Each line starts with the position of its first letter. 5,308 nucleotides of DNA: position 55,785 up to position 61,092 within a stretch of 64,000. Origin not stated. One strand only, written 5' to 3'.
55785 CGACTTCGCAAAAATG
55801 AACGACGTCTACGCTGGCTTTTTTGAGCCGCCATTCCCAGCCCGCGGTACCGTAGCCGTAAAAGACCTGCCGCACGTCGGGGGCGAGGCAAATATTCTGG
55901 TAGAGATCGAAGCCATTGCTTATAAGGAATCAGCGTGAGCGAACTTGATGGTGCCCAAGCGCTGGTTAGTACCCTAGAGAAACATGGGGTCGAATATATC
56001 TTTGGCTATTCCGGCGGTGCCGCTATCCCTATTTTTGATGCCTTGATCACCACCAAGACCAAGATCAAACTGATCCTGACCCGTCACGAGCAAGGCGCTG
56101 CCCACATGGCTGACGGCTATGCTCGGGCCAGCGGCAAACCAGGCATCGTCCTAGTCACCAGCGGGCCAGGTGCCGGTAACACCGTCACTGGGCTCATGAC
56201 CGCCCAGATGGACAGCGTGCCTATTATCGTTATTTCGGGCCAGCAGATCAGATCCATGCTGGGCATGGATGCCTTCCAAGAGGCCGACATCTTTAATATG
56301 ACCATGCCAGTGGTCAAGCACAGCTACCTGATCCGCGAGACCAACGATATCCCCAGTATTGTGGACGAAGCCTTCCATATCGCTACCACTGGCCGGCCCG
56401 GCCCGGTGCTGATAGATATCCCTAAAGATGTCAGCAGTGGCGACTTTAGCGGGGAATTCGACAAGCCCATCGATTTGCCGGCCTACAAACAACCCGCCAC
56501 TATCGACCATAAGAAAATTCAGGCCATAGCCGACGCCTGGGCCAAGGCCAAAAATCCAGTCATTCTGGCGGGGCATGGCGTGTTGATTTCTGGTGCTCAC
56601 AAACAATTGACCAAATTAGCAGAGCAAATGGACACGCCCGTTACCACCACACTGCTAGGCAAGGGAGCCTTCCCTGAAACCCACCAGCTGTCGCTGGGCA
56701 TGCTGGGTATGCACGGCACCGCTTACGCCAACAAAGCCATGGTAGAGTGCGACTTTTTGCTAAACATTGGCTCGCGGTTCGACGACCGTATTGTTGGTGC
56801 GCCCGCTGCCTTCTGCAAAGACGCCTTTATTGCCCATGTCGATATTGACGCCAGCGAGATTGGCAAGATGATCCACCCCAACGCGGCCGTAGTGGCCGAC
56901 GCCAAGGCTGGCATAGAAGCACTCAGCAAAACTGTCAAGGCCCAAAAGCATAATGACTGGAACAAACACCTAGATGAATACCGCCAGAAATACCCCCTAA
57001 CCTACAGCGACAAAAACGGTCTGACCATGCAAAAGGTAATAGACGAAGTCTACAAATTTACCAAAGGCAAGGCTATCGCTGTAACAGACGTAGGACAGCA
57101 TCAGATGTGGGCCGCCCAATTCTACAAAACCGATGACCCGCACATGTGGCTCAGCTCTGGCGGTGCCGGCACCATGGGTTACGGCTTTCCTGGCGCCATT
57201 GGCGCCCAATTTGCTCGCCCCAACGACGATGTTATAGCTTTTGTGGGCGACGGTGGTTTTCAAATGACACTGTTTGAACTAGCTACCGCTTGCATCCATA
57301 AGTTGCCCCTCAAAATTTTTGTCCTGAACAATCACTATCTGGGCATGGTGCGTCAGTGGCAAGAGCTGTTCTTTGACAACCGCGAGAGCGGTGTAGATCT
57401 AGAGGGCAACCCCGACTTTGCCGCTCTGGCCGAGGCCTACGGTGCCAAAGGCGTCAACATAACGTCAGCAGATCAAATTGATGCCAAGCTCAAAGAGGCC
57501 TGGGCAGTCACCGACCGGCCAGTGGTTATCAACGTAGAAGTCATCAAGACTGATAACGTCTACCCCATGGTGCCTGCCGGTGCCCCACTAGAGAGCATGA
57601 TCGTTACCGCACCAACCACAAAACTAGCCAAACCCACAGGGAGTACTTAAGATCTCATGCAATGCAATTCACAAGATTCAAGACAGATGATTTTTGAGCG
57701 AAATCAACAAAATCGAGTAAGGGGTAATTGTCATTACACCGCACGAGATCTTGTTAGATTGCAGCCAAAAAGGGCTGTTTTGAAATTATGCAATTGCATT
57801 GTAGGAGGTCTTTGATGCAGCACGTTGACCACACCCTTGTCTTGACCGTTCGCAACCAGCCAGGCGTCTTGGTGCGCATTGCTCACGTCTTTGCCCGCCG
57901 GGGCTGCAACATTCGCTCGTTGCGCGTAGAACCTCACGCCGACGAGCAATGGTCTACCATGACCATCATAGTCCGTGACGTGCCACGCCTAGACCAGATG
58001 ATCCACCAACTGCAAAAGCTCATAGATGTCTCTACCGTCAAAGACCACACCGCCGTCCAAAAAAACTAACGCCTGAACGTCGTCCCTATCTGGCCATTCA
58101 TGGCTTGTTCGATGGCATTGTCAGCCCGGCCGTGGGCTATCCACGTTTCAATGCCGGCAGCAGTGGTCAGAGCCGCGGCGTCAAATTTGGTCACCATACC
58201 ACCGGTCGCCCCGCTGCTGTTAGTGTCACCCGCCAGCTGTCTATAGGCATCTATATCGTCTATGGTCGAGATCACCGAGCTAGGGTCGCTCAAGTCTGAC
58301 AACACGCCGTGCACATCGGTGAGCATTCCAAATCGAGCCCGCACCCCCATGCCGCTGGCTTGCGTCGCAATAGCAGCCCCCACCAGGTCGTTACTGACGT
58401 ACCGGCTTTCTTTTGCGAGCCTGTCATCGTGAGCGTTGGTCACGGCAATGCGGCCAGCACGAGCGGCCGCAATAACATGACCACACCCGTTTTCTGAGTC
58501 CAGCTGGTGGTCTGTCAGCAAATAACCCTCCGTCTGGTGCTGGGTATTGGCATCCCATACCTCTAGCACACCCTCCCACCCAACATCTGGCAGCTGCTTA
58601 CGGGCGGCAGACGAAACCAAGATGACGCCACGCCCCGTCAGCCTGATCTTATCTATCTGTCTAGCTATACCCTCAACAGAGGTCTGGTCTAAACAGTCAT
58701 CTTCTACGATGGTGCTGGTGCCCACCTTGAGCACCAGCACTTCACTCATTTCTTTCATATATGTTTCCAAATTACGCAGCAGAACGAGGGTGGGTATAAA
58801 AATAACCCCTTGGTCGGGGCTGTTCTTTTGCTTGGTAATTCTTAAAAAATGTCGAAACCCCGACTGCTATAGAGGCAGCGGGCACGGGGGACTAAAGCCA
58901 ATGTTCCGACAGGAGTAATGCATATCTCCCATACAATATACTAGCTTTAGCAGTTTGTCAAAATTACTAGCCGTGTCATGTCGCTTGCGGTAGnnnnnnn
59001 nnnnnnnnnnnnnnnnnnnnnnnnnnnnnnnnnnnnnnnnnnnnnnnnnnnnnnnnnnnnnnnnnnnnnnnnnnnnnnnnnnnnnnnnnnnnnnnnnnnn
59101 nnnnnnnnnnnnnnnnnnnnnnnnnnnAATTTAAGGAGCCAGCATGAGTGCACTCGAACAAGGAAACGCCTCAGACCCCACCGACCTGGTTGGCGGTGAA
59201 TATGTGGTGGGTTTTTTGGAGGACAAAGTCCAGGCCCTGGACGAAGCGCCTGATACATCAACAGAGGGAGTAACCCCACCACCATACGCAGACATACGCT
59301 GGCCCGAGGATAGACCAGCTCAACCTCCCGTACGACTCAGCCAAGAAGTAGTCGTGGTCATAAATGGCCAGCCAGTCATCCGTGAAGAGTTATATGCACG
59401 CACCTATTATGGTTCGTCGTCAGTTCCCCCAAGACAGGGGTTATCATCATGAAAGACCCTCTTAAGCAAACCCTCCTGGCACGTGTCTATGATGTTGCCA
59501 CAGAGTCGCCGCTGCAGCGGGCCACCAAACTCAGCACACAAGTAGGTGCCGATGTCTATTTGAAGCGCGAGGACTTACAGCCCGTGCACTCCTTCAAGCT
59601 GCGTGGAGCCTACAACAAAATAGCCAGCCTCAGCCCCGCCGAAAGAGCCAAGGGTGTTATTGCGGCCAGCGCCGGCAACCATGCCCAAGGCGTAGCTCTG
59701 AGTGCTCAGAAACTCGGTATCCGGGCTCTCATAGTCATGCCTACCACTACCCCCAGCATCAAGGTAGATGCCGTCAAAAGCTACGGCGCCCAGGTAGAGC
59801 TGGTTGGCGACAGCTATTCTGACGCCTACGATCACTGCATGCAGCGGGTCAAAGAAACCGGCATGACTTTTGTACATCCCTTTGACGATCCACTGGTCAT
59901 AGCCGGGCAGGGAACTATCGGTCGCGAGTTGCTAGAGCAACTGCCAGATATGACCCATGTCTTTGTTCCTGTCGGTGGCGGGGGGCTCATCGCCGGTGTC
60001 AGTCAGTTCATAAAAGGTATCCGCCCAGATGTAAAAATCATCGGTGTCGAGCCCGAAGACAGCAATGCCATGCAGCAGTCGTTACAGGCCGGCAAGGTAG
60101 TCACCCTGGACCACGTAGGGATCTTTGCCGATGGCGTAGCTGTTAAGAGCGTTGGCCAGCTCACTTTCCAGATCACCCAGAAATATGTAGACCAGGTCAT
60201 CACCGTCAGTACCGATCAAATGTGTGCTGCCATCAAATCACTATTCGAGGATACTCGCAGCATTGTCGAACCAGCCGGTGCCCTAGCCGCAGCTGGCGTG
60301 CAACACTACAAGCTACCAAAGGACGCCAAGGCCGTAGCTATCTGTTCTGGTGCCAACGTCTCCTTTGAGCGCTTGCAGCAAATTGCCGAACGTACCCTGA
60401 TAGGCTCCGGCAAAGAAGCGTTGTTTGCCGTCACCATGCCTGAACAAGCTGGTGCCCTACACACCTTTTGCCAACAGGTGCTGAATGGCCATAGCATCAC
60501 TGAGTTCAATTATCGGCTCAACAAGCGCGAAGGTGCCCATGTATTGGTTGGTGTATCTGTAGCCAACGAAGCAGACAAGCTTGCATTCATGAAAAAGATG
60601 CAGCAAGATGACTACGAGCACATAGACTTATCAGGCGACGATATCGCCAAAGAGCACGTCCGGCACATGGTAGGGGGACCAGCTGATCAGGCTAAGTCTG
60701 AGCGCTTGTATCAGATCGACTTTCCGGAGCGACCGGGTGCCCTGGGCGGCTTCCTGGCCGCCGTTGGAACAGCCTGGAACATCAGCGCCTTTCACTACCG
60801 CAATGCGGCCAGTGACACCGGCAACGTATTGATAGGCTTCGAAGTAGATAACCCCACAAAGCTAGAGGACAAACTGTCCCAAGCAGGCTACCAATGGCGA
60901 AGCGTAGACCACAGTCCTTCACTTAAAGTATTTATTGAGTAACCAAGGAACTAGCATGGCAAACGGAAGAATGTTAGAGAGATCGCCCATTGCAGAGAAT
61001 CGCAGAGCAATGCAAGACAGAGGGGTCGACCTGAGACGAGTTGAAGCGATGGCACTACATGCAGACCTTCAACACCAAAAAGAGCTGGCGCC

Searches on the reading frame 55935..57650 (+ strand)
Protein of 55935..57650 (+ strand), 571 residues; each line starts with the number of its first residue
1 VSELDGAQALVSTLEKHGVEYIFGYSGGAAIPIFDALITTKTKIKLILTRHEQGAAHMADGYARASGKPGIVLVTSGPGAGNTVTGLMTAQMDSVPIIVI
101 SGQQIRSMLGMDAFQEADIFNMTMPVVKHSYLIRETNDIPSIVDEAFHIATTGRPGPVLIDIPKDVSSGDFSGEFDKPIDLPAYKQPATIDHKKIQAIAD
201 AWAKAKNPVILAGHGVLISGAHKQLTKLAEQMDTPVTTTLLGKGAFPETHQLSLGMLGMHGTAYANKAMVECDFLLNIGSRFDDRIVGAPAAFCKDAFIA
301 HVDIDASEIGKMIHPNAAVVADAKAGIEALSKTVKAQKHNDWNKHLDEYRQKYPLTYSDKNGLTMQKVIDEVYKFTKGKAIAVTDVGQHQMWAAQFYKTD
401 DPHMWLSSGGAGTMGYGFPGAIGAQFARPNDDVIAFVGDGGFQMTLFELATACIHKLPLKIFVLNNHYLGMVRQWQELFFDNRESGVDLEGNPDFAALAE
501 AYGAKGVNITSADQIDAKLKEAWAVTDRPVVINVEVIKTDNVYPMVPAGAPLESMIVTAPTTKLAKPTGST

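Call 17: search_protein_families(library=pfam, proteins=[window:55935-57650:+], max_evalue=0.00001)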
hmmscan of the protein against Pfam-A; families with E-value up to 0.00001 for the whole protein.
window:55935-57650:+ (571 aa): 3 families
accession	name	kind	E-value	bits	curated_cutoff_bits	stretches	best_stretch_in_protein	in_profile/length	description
PF02775.26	TPP_enzyme_C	-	9.3e-54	181.8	21.9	1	385-534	1-151/151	Thiamine pyrophosphate enzyme, C-terminal TPP binding domain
PF00205.28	TPP_enzyme_M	-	9.5e-45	152.1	30.4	1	195-330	1-137/137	Thiamine pyrophosphate enzyme, central domain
PF02776.23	TPP_enzyme_N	-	3.1e-41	140.3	26.8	1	5-121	2-118/119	Thiamine pyrophosphate enzyme, N-terminal TPP binding domain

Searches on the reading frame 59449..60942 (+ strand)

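Call 18: search_protein_families(library=pfam, proteins=[window:59449-60942:+], max_evalue=0.00001)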
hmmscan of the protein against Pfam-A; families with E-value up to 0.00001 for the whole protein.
window:59449-60942:+ (497 aa): 2 families
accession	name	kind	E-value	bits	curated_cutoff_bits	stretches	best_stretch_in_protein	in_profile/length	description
PF00291.31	PALP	-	9.6e-87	291.5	35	1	18-301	6-295/295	Pyridoxal-phosphate dependent enzyme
PF00585.24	Thr_dehydrat_C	-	5.3e-46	154.8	27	2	314-404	1-91/91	C-terminal regulatory domain of Threonine dehydratase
